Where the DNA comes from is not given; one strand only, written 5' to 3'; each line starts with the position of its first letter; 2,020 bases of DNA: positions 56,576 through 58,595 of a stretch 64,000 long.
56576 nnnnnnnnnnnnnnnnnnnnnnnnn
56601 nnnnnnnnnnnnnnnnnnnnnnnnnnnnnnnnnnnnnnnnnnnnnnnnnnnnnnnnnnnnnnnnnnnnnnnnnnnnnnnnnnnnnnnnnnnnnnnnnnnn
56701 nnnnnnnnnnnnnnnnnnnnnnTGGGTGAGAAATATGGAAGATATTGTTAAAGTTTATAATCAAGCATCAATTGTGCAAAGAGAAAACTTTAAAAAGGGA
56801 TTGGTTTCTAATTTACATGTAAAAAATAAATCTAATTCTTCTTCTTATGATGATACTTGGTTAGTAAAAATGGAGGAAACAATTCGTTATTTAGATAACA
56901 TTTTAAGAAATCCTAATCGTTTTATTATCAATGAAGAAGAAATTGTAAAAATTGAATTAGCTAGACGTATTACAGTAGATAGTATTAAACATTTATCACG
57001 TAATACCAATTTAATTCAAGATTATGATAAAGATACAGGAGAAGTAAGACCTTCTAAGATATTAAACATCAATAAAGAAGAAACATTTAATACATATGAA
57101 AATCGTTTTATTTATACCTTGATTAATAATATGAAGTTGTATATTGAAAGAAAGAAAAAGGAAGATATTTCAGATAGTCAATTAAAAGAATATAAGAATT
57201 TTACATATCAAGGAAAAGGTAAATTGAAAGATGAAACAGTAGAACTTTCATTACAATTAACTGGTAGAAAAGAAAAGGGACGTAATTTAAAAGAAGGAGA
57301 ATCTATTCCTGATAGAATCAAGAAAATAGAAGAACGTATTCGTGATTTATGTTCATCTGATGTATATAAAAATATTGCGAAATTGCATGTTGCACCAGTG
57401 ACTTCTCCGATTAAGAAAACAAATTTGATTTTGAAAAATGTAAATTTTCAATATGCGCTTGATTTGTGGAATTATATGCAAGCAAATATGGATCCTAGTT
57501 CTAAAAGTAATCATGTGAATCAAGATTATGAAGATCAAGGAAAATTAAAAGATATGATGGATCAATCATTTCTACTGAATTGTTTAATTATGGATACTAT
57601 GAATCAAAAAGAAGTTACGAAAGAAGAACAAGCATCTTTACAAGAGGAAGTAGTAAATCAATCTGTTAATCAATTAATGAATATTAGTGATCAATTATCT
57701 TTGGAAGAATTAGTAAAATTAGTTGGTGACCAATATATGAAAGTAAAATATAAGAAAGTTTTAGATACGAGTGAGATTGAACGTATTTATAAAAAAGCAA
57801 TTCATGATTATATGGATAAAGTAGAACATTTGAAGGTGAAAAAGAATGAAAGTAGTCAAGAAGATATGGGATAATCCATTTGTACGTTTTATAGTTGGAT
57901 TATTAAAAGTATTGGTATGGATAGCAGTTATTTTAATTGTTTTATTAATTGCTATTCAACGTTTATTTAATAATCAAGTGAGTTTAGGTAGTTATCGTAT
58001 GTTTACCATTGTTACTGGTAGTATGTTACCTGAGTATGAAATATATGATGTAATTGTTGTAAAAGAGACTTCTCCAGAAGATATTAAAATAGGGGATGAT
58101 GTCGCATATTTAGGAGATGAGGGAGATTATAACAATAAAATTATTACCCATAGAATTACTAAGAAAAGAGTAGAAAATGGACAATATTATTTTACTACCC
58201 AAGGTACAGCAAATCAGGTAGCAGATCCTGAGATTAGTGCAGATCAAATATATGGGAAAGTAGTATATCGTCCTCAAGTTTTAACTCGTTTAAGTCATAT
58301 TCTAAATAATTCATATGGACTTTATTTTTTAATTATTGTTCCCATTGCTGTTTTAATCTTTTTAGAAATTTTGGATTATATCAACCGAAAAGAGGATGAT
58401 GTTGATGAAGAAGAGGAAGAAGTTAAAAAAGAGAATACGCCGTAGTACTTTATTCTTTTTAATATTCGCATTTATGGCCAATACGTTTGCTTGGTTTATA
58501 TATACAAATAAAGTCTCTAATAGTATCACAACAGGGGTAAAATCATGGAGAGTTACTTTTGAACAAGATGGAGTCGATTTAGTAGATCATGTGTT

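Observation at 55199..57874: Membrane-anchored McrB-family AAA+ NTPase with an uncharacterised partner, embedded in the SipW/TasA operon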

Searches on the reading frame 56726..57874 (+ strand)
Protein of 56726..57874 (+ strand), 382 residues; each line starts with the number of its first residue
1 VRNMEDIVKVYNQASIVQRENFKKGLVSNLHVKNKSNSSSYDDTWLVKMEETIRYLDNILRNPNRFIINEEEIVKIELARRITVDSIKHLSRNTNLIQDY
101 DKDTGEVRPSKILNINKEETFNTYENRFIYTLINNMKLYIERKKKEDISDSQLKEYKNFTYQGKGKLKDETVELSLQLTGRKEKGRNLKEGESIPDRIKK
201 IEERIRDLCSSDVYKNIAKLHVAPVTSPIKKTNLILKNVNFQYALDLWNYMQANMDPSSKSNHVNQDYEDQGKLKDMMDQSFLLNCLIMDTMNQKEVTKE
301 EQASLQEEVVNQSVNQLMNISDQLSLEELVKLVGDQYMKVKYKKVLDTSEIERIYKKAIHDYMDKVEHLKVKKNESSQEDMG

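Call 3: search_protein_families(library=pfam, proteins=[window:56726-57874:+], max_evalue=0.1)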
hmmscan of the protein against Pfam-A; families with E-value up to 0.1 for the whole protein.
window:56726-57874:+ (382 aa): 1 family
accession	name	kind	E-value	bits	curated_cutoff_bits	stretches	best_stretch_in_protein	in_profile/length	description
PF09823.15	DUF2357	-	2.3e-12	47.2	23.3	1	33-150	71-189/251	Domain of unknown function (DUF2357)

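Call 4: search_protein_families(library=padloc, proteins=[window:56726-57874:+], max_evalue=0.1)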
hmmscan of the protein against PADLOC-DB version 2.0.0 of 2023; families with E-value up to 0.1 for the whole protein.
window:56726-57874:+ (382 aa): 1 family
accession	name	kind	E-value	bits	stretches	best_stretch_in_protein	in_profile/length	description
PDLC02008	SAVED4--SAVED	-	0.078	11.7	0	71-114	2-41/104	-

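Call 5: search_protein_families(library=ncbifam, proteins=[window:56726-57874:+], max_evalue=0.1)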
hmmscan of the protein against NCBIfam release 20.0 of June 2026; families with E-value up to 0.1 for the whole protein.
window:56726-57874:+ (382 aa): 0 families

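Call 7: search_solved_structures(query=window:56726-57874:+, max_evalue=10, show_alignments=1)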
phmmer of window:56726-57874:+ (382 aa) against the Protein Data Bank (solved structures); distinct sequences matched with E-value up to 10: 0.

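Call 22: search_solved_structures(query=A2, max_evalue=10, show_alignments=2)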
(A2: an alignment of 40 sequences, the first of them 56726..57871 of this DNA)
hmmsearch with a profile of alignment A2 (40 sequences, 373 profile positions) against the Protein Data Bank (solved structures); distinct sequences matched with E-value up to 10: 1.
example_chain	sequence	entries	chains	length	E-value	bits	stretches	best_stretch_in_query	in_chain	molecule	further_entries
8uzp_M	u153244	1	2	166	0.075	15.2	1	247-365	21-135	stem_mimetic_01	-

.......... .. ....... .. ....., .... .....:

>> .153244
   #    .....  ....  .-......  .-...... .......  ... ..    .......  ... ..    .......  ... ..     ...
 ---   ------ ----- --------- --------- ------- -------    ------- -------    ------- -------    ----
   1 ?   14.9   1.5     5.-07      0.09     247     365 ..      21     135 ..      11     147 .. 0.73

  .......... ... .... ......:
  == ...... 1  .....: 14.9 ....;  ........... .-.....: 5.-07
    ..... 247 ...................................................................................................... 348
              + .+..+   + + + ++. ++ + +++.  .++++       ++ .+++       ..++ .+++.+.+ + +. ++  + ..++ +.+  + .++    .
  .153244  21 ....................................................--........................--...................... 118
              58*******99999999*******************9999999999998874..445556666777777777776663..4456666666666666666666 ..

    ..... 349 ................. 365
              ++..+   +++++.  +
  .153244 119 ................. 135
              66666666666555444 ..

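Call 24: find_homologous_proteins(query=window:56726-57874:+, max_evalue=0.001)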
Query window:56726-57874:+ (382 aa): 2873 proteins with E <= 0.001 among 5961 candidates; the best 120 are listed.
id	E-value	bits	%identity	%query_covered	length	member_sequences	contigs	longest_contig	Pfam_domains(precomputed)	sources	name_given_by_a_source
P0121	1.9e-233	792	98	99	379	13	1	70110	PF09823.16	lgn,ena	-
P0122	1.3e-207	707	86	99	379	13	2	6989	PF09823.16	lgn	-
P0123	6.8e-206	701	86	100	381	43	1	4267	PF09823.16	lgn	-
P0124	5.9e-171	586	73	99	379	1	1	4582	PF09823.16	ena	-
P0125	1.7e-170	585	73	99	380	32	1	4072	PF09823.16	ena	-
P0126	2.8e-170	584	73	99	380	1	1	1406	PF09823.16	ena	-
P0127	4.4e-168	577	72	99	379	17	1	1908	PF09823.16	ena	-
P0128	2.6e-167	574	71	99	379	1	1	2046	PF09823.16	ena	-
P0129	4.4e-167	574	71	99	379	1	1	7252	PF09823.16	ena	-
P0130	7.1e-165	566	70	99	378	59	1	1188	PF09823.16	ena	-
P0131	8.1e-165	566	69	99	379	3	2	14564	PF09823.16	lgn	-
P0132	9.4e-165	566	70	99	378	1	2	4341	PF09823.16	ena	-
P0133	1.3e-164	565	70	99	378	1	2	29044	PF09823.16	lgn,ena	-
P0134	1.7e-164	565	70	99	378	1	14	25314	PF09823.16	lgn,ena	-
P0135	1.8e-164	565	70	99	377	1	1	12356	PF09823.16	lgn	-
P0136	2.5e-164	564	70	99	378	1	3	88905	PF09823.16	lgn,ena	-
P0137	3.3e-164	564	70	99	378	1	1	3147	PF09823.16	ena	-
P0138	3.7e-164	564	70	99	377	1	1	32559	PF09823.16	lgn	-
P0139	3.8e-164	564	70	99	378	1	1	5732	PF09823.16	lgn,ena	-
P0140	4.2e-164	564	70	99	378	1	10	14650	PF09823.16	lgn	-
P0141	4.5e-164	564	70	99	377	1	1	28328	PF09823.16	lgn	-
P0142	6.1e-164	563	70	99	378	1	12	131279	PF09823.16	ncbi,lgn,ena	-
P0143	6.4e-164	563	70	99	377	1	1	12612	PF09823.16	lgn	-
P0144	6.6e-164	563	69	99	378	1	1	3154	PF09823.16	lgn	-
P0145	9.2e-164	563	70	99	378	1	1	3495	PF09823.16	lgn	-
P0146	9.5e-164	563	70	99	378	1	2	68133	PF09823.16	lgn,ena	-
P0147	1.3e-163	562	70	99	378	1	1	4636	PF09823.16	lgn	-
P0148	1.3e-163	562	70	99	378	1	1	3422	PF09823.16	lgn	-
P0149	1.7e-163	562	70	99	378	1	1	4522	PF09823.16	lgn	-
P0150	2.3e-163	561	70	99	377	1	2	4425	PF09823.16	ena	-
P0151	2.4e-163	561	69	99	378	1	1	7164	PF09823.16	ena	-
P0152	4.0e-163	561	69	99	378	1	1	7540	PF09823.16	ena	-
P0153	1.8e-160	552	69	97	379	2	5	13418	PF09823.16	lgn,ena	-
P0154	1.2e-153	529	69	98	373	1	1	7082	PF09823.16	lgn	-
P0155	1.6e-150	519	66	97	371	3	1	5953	PF09823.16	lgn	-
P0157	7.2e-140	484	64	98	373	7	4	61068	PF09823.16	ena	-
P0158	6.2e-136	471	64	96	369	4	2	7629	PF09823.16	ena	-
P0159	8.6e-136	471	62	97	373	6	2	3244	PF09823.16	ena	-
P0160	2.1e-135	469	61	97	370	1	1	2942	PF09823.16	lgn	-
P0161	4.4e-135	468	63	97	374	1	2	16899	PF09823.16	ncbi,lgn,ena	-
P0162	4.9e-135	468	63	96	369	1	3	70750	PF09823.16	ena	-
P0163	1.4e-134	467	62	96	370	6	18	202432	PF09823.16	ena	-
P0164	2.0e-134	466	65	93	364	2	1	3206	PF09823.16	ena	-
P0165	4.5e-134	465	64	93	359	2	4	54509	PF09823.16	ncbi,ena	-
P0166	5.7e-134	465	62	97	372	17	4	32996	PF09823.16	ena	-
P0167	7.7e-134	464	61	99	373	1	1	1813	PF09823.16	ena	-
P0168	7.9e-134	464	61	97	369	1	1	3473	PF09823.16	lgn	-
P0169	1.8e-133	463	61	97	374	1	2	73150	PF09823.16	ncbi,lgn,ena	-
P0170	1.9e-133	463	60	97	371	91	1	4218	PF09823.16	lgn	-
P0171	3.0e-133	462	65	92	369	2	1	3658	PF09823.16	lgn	-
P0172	4.1e-133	462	63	97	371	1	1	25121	PF09823.16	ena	-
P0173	1.7e-132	460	62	97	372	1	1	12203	PF09823.16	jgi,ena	-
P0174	2.6e-132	459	60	98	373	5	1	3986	PF09823.16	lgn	-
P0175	2.7e-132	459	62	96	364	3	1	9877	PF09823.16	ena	-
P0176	4.7e-132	458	61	96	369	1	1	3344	PF09823.16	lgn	-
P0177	1.1e-130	454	62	94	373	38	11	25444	PF09823.16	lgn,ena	-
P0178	1.7e-130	453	61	97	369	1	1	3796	PF09823.16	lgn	-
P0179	4.0e-130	452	60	97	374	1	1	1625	PF09823.16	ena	-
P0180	1.1e-129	451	60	97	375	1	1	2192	PF09823.16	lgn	-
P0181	1.6e-128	447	61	97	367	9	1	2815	PF09823.16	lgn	-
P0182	2.4e-128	446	60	97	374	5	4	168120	PF09823.16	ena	-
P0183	4.0e-128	445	58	96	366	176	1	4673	PF09823.16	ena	-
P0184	4.4e-128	445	60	98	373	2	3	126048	PF09823.16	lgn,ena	-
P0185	6.2e-128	445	59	98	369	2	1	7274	PF09823.16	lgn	-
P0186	5.1e-127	442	59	96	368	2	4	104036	PF09823.16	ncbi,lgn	-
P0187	8.3e-127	441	59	97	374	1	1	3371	PF09823.16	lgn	-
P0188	1.9e-126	440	62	93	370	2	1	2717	PF09823.16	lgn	-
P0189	3.1e-126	439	59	97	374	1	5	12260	PF09823.16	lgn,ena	-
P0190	4.0e-126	439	56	99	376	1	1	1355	PF09823.16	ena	-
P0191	1.1e-125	437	58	97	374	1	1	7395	PF09823.16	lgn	-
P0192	2.0e-125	437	60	96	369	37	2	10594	PF09823.16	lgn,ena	-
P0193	3.2e-125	436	58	97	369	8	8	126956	PF09823.16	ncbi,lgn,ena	-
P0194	4.4e-125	435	55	97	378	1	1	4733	PF09823.16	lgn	-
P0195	1.3e-124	434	59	99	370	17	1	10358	PF09823.16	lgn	-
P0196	2.5e-124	433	59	99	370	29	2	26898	PF09823.16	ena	-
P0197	9.5e-124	431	58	96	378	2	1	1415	PF09823.16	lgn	-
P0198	1.2e-123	431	60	98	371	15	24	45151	PF09823.16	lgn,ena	-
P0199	1.4e-123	431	57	96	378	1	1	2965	PF09823.16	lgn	-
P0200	3.5e-120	419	56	97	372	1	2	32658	PF09823.16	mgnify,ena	mgnify:CR=1 FL=1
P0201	1.4e-119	417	56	97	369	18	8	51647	PF09823.16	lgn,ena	-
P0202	6.9e-119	415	57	97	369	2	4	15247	PF09823.16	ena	-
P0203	3.1e-118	413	60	89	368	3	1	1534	PF09823.16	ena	-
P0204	2.1e-116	407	55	96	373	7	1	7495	PF09823.16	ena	-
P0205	7.3e-116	405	55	95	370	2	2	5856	PF09823.16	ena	-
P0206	1.4e-113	398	54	96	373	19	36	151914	PF09823.16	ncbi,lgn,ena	-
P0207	5.7e-113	396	54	95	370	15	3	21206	PF09823.16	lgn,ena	-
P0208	1.2e-112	395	53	96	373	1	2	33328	PF09823.16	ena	-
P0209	1.9e-112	394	54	96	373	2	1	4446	PF09823.16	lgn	-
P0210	2.3e-112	394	53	96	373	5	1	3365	PF09823.16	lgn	-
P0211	3.3e-112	393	55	96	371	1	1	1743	PF09823.16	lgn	-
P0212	6.0e-112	392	55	96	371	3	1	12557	PF09823.16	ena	-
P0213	9.6e-112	392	53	96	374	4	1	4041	PF09823.16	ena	-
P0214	1.6e-111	391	53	95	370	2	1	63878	PF09823.16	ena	-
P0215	1.4e-110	388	54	95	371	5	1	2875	PF09823.16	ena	-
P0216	1.4e-110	388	52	95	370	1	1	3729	PF09823.16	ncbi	-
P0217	1.8e-110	387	52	95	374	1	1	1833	PF09823.16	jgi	-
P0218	2.5e-110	387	54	96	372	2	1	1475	PF09823.16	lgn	-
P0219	4.1e-110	386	53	95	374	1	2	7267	PF09823.16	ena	-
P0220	4.7e-110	386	52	96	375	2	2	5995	PF09823.16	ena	-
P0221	7.8e-110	385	52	96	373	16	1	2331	PF09823.16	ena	-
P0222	8.4e-110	385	55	96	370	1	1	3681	PF09823.16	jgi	jgi:hypothetical protein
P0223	8.6e-110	385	53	96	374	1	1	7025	PF09823.16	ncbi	-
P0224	9.1e-110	385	55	92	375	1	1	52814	PF09823.16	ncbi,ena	-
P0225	1.1e-109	385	54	92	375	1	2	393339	PF09823.16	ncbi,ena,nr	ncbi:MAG: DUF2357 domain-containing protein [Bacilli bacterium]|nr:DUF2357 domain-containing protein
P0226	1.2e-109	385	54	94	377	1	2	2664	PF09823.16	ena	-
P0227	2.9e-109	383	52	96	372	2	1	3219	PF09823.16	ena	-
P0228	3.5e-109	383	51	96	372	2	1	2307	PF09823.16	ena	-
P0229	5.1e-109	383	51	96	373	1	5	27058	PF09823.16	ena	-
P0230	7.6e-109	382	54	96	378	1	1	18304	PF09823.16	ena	-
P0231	1.1e-108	382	54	96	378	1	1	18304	PF09823.16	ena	-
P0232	1.4e-108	381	53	96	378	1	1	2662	PF09823.16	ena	-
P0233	1.7e-108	381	53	96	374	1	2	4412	PF09823.16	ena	-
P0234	2.5e-108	380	53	96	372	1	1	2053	PF09823.16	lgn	-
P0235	3.1e-108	380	53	96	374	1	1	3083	PF09823.16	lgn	-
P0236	6.4e-108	379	53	96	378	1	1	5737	PF09823.16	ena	-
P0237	6.5e-108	379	53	96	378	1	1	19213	PF09823.16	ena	-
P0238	6.9e-108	379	52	96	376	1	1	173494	PF09823.16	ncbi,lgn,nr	ncbi:MAG: DUF2357 domain-containing protein [Bacilli bacterium]|nr:DUF2357 domain-containing protein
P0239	7.7e-108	379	52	96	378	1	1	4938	PF09823.16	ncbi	-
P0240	7.8e-108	379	53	96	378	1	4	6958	PF09823.16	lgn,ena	-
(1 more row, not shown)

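Call 37: predict_structure(alignment_id=A3)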
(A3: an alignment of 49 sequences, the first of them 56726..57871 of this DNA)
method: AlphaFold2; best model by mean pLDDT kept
length: 382 residues; sequences in the alignment: 49
mean_pLDDT: 63.3   pTM: 0.46
mean pLDDT of the five models: 63.3, 63.0, 62.5, 62.5, 59.9
residues with pLDDT >= 90: 3; 70-90: 160; 50-70: 107; < 50: 112
segments of 3 or more residues with pLDDT < 50: 1-15, 64-76, 85-87, 90-100, 108-119, 294-296, 299-304, 320-324, 334-348, 350-352, 366-382
pLDDT, mean of each block of 10 residues (from residue 1): 32 49 73 84 86 80 50 48 51 46 51 45 71 87 78 81 78 83 66 82 87 73 58 58 80 80 83 77 68 48 49 51 47 48 44 53 49 38 35
secondary structure, 60 per line:
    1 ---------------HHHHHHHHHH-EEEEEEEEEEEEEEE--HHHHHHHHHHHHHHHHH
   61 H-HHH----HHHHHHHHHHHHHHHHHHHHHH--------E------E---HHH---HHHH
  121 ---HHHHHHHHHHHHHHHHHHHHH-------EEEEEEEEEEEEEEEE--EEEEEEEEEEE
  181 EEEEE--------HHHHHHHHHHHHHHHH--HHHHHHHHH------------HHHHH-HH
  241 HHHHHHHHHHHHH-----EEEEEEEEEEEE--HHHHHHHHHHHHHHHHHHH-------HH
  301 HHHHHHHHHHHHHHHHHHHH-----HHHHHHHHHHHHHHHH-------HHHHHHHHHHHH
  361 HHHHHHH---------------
elements in order: H16-25 E27-41 H44-61 H70-91 H117-120 H124-144 E152-167 E170-185 H194-209 H212-220 H233-237 H239-253 E259-270 H273-291 H299-320 H326-341 H349-367

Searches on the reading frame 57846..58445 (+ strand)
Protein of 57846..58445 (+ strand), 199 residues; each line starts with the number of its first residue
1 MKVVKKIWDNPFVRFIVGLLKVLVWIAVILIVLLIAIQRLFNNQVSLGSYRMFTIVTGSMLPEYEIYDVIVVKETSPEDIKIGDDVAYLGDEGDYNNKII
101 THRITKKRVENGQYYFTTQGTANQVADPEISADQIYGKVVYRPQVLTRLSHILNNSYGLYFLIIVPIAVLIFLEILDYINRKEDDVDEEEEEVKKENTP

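Call 3: search_protein_families(library=pfam, proteins=[window:57846-58445:+], max_evalue=0.1)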
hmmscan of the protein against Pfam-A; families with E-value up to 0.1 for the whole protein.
window:57846-58445:+ (199 aa): 1 family
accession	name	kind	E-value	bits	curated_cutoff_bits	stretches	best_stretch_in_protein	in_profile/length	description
PF10066.14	DUF2304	-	0.0087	16.7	25.5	0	139-180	44-85/106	Uncharacterized conserved protein (DUF2304)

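Call 4: search_protein_families(library=padloc, proteins=[window:57846-58445:+], max_evalue=0.1)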
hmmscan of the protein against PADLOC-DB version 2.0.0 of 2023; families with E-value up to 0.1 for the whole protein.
window:57846-58445:+ (199 aa): 0 families

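Call 5: search_protein_families(library=ncbifam, proteins=[window:57846-58445:+], max_evalue=0.1)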
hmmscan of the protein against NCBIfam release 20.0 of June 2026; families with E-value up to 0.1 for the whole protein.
window:57846-58445:+ (199 aa): 4 families
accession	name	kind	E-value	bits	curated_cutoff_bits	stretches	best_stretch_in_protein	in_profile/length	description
TIGR02228.1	sigpep_I_arch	equivalog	2.5e-21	76.2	51.85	1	26-174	7-154/158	signal peptidase I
NF046067.1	SigPepSipWBacil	equivalog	1.5e-14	54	190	1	14-195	2-181/189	signal peptidase I SipW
TIGR02227.1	sigpep_I_bact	equivalog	0.0088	15.9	47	1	29-105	5-80/162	signal peptidase I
NF006048.0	PRK08194.1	equivalog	0.013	14.6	501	1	23-109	81-167/352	tartrate dehydrogenase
